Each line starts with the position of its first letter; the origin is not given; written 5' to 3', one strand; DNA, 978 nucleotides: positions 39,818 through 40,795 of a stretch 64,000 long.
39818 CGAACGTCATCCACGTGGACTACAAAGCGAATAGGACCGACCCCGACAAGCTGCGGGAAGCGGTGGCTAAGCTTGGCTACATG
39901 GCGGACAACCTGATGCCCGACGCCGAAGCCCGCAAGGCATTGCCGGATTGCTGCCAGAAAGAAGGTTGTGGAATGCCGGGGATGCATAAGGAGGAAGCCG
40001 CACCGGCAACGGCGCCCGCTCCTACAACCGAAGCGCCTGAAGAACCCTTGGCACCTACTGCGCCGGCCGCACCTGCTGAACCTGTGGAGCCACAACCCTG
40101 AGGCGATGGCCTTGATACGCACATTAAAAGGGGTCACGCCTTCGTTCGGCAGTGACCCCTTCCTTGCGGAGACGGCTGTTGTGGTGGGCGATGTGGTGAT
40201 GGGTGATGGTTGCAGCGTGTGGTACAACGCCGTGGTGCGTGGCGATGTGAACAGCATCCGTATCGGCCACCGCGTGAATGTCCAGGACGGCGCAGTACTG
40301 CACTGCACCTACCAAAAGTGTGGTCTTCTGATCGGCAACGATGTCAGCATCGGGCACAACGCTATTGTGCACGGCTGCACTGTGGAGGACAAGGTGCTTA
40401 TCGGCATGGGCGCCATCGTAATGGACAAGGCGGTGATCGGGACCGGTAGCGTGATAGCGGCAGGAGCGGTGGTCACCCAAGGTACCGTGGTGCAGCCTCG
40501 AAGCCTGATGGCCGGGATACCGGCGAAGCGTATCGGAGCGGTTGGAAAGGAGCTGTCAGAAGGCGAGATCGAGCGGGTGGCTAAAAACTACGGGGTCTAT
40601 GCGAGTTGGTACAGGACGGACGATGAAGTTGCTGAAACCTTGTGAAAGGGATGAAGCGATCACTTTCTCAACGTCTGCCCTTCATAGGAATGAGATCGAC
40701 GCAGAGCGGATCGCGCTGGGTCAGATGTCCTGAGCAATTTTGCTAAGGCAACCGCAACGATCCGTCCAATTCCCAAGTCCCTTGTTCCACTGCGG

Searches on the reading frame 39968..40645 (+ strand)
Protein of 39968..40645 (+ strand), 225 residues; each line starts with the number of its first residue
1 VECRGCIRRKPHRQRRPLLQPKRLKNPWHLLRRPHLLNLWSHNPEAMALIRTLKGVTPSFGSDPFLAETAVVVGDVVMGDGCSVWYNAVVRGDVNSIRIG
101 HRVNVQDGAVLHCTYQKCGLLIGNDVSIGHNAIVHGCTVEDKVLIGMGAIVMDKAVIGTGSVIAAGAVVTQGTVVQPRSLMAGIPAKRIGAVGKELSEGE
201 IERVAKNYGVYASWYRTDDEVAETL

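Call 89: search_protein_families(library=pfam, proteins=[window:39968-40645:+], max_evalue=0.00001)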
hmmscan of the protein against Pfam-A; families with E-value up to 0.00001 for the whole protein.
window:39968-40645:+ (225 aa): 3 families
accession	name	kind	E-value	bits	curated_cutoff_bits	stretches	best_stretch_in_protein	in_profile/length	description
PF00132.30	Hexapep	-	4.8e-16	58.1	27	1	136-170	1-35/36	Bacterial transferase hexapeptide (six repeats)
PF25084.1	LbH_EIF2B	-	1.2e-09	38.6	54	1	98-177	23-101/105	EIF2B subunit epsilon LbH domain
PF21711.3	DCTN5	-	1.4e-06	28.5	40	1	76-198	34-163/182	Dynactin subunit 5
